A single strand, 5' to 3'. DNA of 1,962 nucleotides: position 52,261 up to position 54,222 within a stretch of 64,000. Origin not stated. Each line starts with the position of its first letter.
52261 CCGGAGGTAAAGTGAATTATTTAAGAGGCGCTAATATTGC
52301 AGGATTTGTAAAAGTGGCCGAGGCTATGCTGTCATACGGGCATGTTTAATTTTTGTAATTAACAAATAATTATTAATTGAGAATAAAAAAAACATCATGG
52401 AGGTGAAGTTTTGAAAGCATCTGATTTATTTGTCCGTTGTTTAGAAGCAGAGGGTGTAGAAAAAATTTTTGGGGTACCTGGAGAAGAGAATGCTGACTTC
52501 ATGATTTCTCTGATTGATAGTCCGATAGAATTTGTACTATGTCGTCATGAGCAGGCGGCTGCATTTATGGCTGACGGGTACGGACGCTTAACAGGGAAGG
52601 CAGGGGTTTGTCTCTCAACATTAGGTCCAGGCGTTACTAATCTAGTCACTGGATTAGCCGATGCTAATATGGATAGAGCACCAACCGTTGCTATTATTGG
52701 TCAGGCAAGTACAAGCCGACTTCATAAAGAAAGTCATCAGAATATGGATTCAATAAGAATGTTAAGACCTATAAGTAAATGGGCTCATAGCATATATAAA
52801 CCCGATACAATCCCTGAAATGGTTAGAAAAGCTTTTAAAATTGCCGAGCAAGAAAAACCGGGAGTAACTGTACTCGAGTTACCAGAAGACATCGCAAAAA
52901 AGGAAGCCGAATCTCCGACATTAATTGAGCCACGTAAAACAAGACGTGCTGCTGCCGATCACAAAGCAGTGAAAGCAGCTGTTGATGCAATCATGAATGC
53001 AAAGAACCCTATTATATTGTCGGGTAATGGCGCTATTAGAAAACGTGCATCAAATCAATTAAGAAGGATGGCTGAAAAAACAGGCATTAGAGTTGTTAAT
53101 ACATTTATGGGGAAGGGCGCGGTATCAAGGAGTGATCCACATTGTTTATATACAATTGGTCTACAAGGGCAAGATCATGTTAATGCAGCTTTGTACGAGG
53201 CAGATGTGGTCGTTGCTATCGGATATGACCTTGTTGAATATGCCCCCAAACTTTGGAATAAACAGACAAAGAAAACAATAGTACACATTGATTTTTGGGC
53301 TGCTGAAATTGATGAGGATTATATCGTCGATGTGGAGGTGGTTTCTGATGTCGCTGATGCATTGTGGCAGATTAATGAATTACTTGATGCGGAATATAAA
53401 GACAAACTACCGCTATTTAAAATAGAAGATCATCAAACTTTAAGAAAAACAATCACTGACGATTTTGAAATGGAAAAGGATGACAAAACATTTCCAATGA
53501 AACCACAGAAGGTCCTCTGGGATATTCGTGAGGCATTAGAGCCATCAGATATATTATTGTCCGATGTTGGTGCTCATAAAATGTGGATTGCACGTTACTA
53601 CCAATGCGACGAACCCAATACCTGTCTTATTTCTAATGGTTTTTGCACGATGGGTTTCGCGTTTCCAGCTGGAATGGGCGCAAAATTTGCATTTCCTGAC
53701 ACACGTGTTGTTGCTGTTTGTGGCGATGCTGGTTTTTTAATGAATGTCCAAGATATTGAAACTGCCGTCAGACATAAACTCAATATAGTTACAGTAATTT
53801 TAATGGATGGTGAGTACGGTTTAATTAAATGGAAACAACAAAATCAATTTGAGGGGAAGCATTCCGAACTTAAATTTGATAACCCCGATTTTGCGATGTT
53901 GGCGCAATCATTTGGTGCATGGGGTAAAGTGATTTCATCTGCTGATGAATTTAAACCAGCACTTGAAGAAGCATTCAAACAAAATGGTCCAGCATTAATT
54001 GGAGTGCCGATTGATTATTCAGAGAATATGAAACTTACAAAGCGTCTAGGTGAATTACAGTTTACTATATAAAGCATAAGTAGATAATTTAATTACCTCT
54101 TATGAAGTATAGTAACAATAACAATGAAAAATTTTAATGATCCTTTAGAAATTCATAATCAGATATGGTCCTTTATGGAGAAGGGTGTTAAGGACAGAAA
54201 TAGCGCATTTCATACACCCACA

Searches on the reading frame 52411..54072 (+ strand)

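Call 14: search_protein_families(library=pfam, proteins=[window:52411-54072:+])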
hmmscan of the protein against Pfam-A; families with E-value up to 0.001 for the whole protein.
window:52411-54072:+ (553 aa): 3 families
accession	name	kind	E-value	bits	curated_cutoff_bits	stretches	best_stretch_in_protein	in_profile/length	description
PF02775.26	TPP_enzyme_C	-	2.4e-47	161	21.9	1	385-531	1-150/151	Thiamine pyrophosphate enzyme, C-terminal TPP binding domain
PF02776.23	TPP_enzyme_N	-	3.1e-38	130.6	26.8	1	1-115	1-117/119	Thiamine pyrophosphate enzyme, N-terminal TPP binding domain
PF00205.28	TPP_enzyme_M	-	9.1e-35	119.8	30.4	1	187-320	1-136/137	Thiamine pyrophosphate enzyme, central domain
